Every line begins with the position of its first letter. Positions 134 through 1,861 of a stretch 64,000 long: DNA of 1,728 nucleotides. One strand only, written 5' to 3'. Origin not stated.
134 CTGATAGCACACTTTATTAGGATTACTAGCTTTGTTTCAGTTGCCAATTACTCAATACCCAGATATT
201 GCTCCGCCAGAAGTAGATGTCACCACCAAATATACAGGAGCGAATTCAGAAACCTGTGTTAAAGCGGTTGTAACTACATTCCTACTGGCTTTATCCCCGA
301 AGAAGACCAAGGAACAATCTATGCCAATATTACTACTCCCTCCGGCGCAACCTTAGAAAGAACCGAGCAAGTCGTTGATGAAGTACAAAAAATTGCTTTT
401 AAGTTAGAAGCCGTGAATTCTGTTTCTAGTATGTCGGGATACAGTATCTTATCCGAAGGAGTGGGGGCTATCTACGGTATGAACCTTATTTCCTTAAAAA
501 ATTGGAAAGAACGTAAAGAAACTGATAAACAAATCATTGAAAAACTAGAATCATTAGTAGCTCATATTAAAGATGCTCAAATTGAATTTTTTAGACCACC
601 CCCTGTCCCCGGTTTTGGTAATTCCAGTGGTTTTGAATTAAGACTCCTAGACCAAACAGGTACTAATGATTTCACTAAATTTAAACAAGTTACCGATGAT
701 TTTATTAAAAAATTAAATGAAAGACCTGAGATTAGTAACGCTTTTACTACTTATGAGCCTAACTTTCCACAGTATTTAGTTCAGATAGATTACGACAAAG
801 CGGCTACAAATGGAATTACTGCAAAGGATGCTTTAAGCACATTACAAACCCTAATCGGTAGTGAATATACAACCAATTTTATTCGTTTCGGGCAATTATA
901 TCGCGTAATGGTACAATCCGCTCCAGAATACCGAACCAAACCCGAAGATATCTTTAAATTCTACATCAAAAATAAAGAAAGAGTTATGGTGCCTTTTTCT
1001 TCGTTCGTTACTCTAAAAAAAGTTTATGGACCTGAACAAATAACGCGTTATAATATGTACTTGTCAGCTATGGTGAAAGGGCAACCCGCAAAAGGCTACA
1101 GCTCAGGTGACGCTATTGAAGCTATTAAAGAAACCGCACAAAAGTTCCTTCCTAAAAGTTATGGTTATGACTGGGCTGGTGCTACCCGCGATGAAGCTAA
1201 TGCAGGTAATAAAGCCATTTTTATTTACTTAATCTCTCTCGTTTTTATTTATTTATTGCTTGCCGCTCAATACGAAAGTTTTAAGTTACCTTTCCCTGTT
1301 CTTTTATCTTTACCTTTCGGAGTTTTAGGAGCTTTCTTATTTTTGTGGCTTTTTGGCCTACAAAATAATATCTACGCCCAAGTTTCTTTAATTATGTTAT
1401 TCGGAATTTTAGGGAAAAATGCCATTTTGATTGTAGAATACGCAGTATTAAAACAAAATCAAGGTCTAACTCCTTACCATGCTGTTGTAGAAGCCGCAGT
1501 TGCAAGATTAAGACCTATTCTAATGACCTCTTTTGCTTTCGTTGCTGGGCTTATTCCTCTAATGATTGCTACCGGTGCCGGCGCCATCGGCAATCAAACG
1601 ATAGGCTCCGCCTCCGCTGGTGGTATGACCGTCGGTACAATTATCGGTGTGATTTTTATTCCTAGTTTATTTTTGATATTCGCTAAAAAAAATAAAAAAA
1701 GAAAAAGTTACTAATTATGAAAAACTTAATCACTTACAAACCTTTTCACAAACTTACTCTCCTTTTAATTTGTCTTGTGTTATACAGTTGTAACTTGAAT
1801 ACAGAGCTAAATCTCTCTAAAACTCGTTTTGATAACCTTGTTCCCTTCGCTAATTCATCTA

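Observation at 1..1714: RND efflux adaptor and pump genes gutted by two large deletions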

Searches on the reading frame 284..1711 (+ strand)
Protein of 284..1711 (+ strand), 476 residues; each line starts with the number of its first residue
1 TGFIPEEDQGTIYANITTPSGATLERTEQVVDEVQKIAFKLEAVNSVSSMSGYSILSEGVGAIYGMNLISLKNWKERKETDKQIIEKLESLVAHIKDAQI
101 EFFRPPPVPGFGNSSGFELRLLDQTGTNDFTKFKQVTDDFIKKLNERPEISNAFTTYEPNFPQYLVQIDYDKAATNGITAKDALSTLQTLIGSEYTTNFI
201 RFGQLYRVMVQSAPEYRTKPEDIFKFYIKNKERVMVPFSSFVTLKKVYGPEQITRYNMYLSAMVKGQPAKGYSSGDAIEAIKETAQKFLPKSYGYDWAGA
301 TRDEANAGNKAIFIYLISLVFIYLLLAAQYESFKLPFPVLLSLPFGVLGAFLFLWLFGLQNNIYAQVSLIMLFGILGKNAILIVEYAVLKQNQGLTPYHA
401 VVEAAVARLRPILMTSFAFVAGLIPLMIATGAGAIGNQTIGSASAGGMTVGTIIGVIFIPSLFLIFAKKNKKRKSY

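Call 5: search_protein_families(library=pfam, proteins=[window:284-1711:+], max_evalue=1)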
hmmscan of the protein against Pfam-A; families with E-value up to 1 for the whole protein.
window:284-1711:+ (476 aa): 3 families
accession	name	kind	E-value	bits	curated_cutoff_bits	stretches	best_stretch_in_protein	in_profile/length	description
PF00873.25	ACR_tran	-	1.6e-127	427.2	28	1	2-466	551-1020/1021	AcrB/AcrD/AcrF family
PF03176.21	MMPL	-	0.00063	19.2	20.5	1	273-469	102-305/333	MMPL family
PF00926.24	DHBP_synthase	-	0.11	12.4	26.4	1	158-205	73-120/191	3,4-dihydroxy-2-butanone 4-phosphate synthase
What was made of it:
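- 263..1714 (+): RND pump C-terminal half in frame 2: 483 open codons, with homology from ~272. It holds the second periplasmic loop and TM8-12 but lacks TM7 and any native start. The first start codon is GTG at 413. ACR_tran 551-1020, E 1.6e-127 (call 5).
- Checked: Frame 2 from 272-278 to 1704 matches ACR_tran 551-1020, E 1.6e-127 (call 5).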

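Call 6: search_solved_structures(query=window:284-1711:+, show_alignments=1)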
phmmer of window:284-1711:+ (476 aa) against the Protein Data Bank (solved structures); distinct sequences matched with E-value up to 0.001: 82 (the best 60 are shown).
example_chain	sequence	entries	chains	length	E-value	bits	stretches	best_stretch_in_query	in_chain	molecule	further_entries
8yr0_A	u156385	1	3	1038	5.4e-109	368.1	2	2-468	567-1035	Cation/multidrug efflux pump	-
3w9i_A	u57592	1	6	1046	8.1e-107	360.9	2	1-465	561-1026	Multidrug resistance protein MexB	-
2v50_A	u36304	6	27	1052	8.3e-107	360.9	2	1-465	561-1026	MULTIDRUG RESISTANCE PROTEIN MEXB | Efflux pump membrane transporter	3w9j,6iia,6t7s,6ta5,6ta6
21fo_A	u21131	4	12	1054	8.4e-107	360.9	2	1-465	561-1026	Multidrug resistance protein MexB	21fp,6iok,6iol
7wlv_A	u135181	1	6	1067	1e-106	360.6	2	2-466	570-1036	Efflux pump membrane transporter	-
22xk_B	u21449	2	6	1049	2.5e-106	359.3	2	2-465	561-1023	MexBYB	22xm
5t0o_A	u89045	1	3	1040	1.5e-105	356.7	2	3-468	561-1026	CmeB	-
5lq3_A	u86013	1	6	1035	2e-105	356.4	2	3-468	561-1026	CmeB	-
8f3e_A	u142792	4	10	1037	2e-102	346.5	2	1-468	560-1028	Efflux pump membrane transporter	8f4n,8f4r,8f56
8gjj_B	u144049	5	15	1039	9.8e-102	344.2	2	3-468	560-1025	Efflux pump membrane transporter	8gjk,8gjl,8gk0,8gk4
8ffk_A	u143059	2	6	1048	3.8e-100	338.9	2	2-473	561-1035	Efflux pump membrane transporter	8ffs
8p1i_A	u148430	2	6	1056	4.8e-100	338.6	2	2-473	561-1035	Efflux pump membrane transporter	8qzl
4u8y_A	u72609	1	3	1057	3.6e-99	335.7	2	2-471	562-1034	Multidrug efflux pump subunit AcrB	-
6z12_A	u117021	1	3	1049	4.1e-99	335.5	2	2-474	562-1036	Efflux pump membrane transporter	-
6q4n_A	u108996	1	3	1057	4.8e-99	335.3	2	2-471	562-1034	Multidrug efflux pump subunit AcrB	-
4dx6_A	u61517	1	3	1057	1e-98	334.3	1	2-471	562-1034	Acriflavine resistance protein B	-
5v5s_J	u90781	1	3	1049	1.1e-98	334.2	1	2-471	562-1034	Multidrug efflux pump subunit AcrB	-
4u8v_A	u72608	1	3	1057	1.3e-98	333.9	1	2-471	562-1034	Multidrug efflux pump subunit AcrB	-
4c48_A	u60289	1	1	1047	1.4e-98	333.8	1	2-471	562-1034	ACRIFLAVINE RESISTANCE PROTEIN B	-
1oy6_A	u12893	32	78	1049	1.4e-98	333.8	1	2-471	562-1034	Acriflavine resistance protein B | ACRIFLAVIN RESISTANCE PROTEIN B | Multidrug efflux pump subunit AcrB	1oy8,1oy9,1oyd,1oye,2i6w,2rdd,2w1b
1t9t_A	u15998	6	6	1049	1.4e-98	333.8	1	2-471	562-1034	Acriflavine resistance protein B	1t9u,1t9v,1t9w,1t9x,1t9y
1iwg_A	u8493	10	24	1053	1.4e-98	333.8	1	2-471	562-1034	AcrB | Acriflavine resistance protein B | Multidrug efflux pump subunit AcrB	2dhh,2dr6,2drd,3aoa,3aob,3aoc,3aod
2j8s_A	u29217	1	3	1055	1.4e-98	333.8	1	2-471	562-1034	ACRIFLAVINE RESISTANCE PROTEIN B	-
6q4o_A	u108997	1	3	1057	1.4e-98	333.8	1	2-471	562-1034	Multidrug efflux pump subunit AcrB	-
2gif_A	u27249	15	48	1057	1.4e-98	333.7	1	2-471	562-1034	Acriflavine resistance protein B | Multidrug efflux pump subunit AcrB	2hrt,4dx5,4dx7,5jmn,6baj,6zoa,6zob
9hci_A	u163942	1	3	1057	1.5e-98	333.7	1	3-471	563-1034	Multidrug efflux pump subunit AcrB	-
9fdp_C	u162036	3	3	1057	1.6e-98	333.6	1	2-471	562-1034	Multidrug efflux pump subunit AcrB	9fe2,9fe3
4ziv_A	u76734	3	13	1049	1.6e-98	333.6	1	2-471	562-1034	Multidrug efflux pump subunit AcrB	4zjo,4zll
6zoc_A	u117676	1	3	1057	1.7e-98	333.5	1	2-471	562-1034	Multidrug efflux pump subunit AcrB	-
9fdq_C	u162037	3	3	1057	1.8e-98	333.5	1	2-471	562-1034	Multidrug efflux pump subunit AcrB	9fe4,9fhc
6q4p_A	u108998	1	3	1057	1.8e-98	333.4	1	2-471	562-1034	Multidrug efflux pump subunit AcrB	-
2hqc_A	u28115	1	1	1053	2.1e-98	333.2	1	2-471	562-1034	Acriflavine resistance protein B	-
6csx_B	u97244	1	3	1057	2.2e-98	333.2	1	2-471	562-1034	Multidrug efflux pump subunit AcrB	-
9fhg_A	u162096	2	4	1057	2.5e-98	333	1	2-471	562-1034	Multidrug efflux pump subunit AcrB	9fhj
6zo6_A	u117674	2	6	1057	3.3e-98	332.5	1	2-471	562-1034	Multidrug efflux pump subunit AcrB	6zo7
6zog_A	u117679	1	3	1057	3.4e-98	332.5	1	2-471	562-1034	Multidrug efflux pump subunit AcrB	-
2hqd_A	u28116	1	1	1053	5.5e-98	331.8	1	2-471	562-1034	Acriflavine resistance protein B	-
2hqg_A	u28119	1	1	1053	7e-98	331.5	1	2-471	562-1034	Acriflavine resistance protein B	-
9v5r_A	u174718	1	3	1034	8.2e-98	331.3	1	2-467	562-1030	Multidrug efflux pump subunit AcrB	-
6zoe_A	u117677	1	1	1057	8.8e-98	331.2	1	3-471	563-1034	Multidrug efflux pump subunit AcrB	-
2hqf_A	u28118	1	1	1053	9.8e-98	331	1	2-471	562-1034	Acriflavine resistance protein B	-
4u95_A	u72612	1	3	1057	9.9e-98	331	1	2-471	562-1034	Multidrug efflux pump subunit AcrB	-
4u96_A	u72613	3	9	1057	1.2e-97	330.8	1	2-471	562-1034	Multidrug efflux pump subunit AcrB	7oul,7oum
6zo8_A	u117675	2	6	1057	1.6e-97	330.3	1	2-471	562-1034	Multidrug efflux pump subunit AcrB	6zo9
6zof_A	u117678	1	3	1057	1.7e-97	330.2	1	2-471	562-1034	Multidrug efflux pump subunit AcrB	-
6zo5_A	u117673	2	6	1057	3.4e-97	329.2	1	2-471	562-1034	Multidrug efflux pump subunit AcrB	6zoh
7wls_A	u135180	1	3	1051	1.2e-92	314.2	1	2-464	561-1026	Efflux pump membrane transporter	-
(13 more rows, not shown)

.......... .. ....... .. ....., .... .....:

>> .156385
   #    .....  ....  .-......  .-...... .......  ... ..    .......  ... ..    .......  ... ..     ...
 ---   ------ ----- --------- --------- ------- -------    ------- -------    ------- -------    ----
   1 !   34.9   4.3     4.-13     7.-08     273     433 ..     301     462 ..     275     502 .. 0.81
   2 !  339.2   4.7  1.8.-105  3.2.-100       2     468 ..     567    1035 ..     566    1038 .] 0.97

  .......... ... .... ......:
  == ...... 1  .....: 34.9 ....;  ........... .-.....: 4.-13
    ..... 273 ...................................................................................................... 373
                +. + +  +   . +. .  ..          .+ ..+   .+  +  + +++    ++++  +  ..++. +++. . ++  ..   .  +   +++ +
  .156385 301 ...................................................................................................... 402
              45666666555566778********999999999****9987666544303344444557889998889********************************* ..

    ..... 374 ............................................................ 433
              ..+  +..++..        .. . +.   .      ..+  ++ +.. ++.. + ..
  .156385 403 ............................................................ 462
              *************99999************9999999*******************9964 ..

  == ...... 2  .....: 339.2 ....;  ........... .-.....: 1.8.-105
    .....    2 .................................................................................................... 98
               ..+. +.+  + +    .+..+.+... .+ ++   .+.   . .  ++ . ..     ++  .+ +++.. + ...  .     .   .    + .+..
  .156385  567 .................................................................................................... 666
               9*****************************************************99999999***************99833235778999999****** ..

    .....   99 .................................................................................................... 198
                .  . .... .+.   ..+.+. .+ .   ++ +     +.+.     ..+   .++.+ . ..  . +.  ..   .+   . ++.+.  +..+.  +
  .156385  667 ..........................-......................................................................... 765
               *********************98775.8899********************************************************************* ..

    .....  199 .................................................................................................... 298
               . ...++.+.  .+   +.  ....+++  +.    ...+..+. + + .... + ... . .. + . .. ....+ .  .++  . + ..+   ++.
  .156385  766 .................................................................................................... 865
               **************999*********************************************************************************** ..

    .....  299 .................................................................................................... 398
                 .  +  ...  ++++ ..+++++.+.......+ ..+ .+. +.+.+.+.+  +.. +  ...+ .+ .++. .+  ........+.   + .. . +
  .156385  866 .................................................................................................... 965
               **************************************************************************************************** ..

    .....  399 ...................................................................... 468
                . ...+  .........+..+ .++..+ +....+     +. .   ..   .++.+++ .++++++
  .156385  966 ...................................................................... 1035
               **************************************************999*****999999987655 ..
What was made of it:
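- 263..1714 (+): AcrB 562-1034 (call 6).
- On RND permease, HAE1 (Pfam ACR_tran PF00873): AcrB and MexB matches, call 6.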
